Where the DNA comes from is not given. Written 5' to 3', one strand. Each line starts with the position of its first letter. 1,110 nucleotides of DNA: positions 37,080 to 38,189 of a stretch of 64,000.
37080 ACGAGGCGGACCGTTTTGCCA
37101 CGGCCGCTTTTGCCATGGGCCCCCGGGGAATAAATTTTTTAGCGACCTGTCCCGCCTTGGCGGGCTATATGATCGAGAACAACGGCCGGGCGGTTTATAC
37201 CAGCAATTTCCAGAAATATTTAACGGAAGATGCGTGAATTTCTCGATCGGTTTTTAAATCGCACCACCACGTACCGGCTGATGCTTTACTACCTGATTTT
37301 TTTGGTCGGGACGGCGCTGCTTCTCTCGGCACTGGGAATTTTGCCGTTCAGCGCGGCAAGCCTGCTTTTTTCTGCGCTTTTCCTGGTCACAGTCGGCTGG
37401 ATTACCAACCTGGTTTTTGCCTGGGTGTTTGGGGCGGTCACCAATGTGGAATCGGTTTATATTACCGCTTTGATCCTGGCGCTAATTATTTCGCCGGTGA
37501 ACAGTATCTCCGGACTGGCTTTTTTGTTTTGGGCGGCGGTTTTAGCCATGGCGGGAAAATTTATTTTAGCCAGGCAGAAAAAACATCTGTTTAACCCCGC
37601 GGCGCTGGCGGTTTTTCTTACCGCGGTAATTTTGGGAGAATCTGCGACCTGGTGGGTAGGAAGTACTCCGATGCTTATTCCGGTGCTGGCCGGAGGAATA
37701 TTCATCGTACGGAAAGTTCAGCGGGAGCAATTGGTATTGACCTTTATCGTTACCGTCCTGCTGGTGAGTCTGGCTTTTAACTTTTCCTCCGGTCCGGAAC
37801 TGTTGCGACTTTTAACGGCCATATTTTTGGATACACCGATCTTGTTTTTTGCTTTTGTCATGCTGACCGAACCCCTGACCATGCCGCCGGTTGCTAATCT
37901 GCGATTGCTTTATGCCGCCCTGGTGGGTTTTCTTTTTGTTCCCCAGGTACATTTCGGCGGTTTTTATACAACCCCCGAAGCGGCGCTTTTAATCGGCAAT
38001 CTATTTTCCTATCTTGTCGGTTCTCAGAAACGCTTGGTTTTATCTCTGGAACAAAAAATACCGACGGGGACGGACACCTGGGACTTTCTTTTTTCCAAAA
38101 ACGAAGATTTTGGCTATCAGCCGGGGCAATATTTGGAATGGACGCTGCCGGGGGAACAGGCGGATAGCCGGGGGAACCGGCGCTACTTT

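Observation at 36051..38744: Flavinylation/electron-transfer module: secreted FMN-binding protein, ApbE flavin transferase and a membrane-embedded FNR-like reductase next to the copper ATPase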

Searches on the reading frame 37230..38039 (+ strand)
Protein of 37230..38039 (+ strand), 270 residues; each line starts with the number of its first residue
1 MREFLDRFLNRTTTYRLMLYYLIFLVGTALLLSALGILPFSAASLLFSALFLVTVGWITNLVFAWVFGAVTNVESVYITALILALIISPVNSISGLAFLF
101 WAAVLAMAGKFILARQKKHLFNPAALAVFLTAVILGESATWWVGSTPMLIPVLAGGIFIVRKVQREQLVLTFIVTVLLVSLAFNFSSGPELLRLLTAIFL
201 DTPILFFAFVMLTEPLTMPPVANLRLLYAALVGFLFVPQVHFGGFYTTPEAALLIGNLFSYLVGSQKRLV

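Call 20: search_solved_structures(query=A2, max_evalue=10, show_alignments=4)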
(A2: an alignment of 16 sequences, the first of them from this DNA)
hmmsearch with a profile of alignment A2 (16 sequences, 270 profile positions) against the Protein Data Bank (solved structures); distinct sequences matched with E-value up to 10: 1.
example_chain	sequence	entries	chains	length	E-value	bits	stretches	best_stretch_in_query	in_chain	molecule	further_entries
8ahx_D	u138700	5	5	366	0.0044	19.8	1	146-260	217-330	Ion-translocating oxidoreductase complex subunit D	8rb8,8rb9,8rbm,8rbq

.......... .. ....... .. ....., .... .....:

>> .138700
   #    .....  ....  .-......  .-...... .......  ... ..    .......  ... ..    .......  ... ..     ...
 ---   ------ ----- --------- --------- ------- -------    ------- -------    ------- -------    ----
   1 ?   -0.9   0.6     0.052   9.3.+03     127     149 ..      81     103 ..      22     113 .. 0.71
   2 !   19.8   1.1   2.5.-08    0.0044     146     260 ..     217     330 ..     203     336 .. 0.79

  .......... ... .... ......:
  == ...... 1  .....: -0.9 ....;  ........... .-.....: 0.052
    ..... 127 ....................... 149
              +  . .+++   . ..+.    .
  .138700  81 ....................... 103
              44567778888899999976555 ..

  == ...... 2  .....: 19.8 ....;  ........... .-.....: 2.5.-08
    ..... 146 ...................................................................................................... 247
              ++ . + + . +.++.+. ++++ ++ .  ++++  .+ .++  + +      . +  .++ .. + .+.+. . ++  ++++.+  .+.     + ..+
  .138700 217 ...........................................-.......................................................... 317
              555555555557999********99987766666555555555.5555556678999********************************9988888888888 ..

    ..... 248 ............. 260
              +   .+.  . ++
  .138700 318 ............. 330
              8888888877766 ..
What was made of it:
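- Tried and rejected: It found a single hit, A. vinelandii RnfD, E 0.004 (call 20).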

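Call 37: predict_structure(alignment_id=A2)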
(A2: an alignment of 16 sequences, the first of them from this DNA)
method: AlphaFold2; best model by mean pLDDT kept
length: 270 residues; sequences in the alignment: 16
mean_pLDDT: 84.8   pTM: 0.84
mean pLDDT of the five models: 84.8, 84.6, 83.5, 81.0, 77.9
residues with pLDDT >= 90: 98; 70-90: 153; 50-70: 16; < 50: 3
segments of 3 or more residues with pLDDT < 50: 268-270
pLDDT, mean of each block of 10 residues (from residue 1): 75 87 94 91 94 95 88 88 90 89 92 75 89 81 85 90 88 91 79 81 87 75 84 86 70 87 59
secondary structure, 60 per line:
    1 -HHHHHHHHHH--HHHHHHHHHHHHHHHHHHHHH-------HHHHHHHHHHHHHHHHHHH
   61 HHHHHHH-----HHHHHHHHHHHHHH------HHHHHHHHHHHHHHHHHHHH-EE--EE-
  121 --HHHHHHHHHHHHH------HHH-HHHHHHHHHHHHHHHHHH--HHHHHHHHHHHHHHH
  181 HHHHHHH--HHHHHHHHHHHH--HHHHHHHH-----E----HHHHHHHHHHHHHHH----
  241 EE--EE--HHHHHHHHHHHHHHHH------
elements in order: H2-11 H14-34 H42-67 H73-86 H93-112 H123-135 H146-163 H166-187 H190-201 H204-211 H222-236 H249-264
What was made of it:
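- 37230..38024 (+): RnfD/NqrB-like membrane domain of the fusion protein (residues 1-265, about 10 membrane helices). It lacks the loop that carries the flavinylated Thr in RnfD. The AlphaFold2 model has pLDDT 84.8 (call 37).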

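Call 41: fold_search(model_id=the predicted structure, library=pdb)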
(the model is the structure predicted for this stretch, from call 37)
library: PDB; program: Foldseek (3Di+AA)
matches with E <= 10: 46; with E <= 0.001: 7
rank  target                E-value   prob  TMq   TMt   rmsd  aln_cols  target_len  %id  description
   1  9eri_D                9.0e-06  1.00  0.72  0.63   5.0       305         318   16  Cryo-EM structure of sodium pumping Rnf complex from Acetobacterium woodii bound to NADH (released 2025-03-05)
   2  8ahx_D                7.2e-05  1.00  0.73  0.58   5.9       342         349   15  Cryo-EM structure of the nitrogen-fixation associated NADH:ferredoxin oxidoreductase RNF from Azotobacter vinelandii (released 2023-11-01)
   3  8rbq_D                9.8e-05  1.00  0.70  0.63   4.0       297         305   17  Cryo-EM structure of the NADH:ferredoxin oxidoreductase RNF from Azotobacter vinelandii, dithionite reduced (released 2024-06-26)
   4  9uuu_B                3.8e-04  1.00  0.63  0.46   6.1       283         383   17  Cryo-EM structure of Na+-translocating NADH-ubiquinone oxidoreductase from Vibrio cholerae reduced by NADH (released 2025-06-25)
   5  9ud3_B                4.6e-04  1.00  0.59  0.43   5.5       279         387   16  Cryo-EM structure of Na+-translocating NADH-ubiquinone oxidoreductase NqrB-T236Y mutant from Vibrio cholerae (released 2025-06-25)
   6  7xk3_B                6.0e-04  1.00  0.62  0.45   5.4       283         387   18  Cryo-EM structure of Na+-pumping NADH-ubiquinone oxidoreductase from Vibrio cholerae, state 1 (released 2022-07-20)
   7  9lrr_B                6.5e-04  1.00  0.65  0.44   6.0       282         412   17  Cryo-EM structure of Na+-translocating NADH-ubiquinone oxidoreductase NqrB-G141A mutant from Vibrio cholerae with boun (released 2025-04-23)
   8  8a1x_B                1.0e-03  1.00  0.63  0.44   5.6       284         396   18  Sodium pumping NADH-quinone oxidoreductase with inhibitor DQA (released 2023-06-14)
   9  7xk6_B                1.4e-03  1.00  0.59  0.40   6.4       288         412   17  Cryo-EM structure of Na+-pumping NADH-ubiquinone oxidoreductase from Vibrio cholerae, with aurachin D-42 (released 2022-07-20)
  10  7zc6_D                1.5e-03  1.00  0.68  0.61   6.1       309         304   15  Na+ - translocating ferredoxin: NAD+ reductase (Rnf) of C. tetanomorphum (released 2022-09-28)
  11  8ad0_B                3.2e-03  1.00  0.61  0.44   5.8       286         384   18  X-ray structure of Na+-NQR from Vibrio cholerae in different conformation at 3.1 A (released 2023-07-12)
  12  8a1t_B                3.3e-03  1.00  0.63  0.45   5.7       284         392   16  Sodium pumping NADH-quinone oxidoreductase (released 2023-06-14)
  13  8evu_B                3.6e-03  1.00  0.61  0.42   6.4       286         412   18  Cryo EM structure of Vibrio cholerae NQR (released 2022-11-16)
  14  8acw_B                3.6e-03  1.00  0.59  0.43   6.2       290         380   17  X-ray structure of Na+-NQR from Vibrio cholerae at 3.4 A resolution (released 2023-07-12)
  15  8a1v_B                7.0e-03  1.00  0.65  0.46   5.7       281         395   17  Sodium pumping NADH-quinone oxidoreductase with substrate Q2 (released 2023-06-14)
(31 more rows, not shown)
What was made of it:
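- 37230..38024 (+): The top 15 Foldseek PDB hits are all RnfD or NqrB chains (call 41).
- On NOX / ferric-reductase (FRD) superfamily: The fold is RnfD/NqrB (call 41).
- Closest known: Na+-NQR. Same: The membrane domain has the NqrB/RnfD fold (call 41).
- The membrane domain has the RnfD/NqrB fold (calls 37, 41). The whole RnfD/NqrB fold is retained (call 41). The membrane domain has the RnfD/NqrB fold, and the next-best structures are urea transporters with E-values near 1 (call 41).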
